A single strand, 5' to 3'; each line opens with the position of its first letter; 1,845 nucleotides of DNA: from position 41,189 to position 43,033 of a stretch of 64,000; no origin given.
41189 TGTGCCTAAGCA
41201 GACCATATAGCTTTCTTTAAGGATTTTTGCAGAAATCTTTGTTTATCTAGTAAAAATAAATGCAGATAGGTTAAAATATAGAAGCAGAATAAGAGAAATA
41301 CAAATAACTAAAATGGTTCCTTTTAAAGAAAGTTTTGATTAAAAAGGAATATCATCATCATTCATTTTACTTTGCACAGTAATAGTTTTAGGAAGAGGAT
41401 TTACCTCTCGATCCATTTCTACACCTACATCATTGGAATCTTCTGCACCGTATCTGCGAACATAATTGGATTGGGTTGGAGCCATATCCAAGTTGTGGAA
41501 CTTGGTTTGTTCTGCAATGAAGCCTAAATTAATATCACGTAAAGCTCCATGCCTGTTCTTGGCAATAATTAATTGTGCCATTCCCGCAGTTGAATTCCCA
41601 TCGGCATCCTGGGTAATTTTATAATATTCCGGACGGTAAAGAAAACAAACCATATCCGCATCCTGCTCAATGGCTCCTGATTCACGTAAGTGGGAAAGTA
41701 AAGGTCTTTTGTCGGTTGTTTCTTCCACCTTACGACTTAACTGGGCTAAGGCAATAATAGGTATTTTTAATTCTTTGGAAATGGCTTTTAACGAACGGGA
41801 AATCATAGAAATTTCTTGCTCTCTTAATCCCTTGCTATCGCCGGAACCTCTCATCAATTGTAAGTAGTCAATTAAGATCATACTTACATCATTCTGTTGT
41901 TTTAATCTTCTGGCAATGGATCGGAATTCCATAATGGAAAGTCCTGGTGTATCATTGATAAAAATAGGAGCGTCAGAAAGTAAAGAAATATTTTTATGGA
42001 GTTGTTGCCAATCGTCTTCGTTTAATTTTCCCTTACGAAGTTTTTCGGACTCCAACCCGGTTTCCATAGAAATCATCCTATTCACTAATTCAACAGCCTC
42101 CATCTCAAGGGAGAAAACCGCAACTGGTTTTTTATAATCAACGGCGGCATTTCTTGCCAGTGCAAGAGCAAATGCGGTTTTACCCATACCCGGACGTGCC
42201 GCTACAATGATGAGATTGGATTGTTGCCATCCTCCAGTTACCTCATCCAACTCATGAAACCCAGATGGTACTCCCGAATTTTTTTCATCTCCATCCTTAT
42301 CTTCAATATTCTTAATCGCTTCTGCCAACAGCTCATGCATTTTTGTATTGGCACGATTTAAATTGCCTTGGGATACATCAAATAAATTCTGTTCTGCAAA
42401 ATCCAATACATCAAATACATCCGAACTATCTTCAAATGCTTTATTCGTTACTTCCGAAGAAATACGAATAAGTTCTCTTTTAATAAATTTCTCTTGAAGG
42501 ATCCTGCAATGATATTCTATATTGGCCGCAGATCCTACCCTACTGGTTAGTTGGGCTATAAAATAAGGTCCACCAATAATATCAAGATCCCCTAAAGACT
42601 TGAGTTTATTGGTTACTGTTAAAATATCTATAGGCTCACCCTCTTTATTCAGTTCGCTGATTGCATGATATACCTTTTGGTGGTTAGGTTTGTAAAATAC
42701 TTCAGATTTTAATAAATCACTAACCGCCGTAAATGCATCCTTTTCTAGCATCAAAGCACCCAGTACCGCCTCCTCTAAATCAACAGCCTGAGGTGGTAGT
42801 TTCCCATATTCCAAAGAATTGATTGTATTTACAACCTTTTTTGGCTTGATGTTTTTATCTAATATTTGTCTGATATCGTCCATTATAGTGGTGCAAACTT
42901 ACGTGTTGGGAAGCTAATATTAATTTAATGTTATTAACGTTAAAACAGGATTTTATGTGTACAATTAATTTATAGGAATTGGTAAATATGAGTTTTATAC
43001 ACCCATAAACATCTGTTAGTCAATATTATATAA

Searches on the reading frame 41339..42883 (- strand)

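Call 64: search_protein_families(library=pfam, proteins=[window:41339-42883:-], max_evalue=0.00001)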
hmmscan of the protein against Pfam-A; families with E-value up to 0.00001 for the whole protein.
window:41339-42883:- (514 aa): 4 families
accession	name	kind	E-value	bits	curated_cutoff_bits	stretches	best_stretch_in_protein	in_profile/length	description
PF03796.21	DnaB_C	-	2.4e-104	348.7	27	1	204-464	1-255/255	DnaB-like helicase C terminal domain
PF00772.26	DnaB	-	3.5e-31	107.8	23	1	30-131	2-103/103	DnaB-like helicase N terminal domain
PF13481.12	AAA_25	-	4.4e-12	46.5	27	1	208-381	18-189/195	AAA domain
PF06745.19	ATPase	-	2.4e-08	34.1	26.6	1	205-295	1-91/231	KaiC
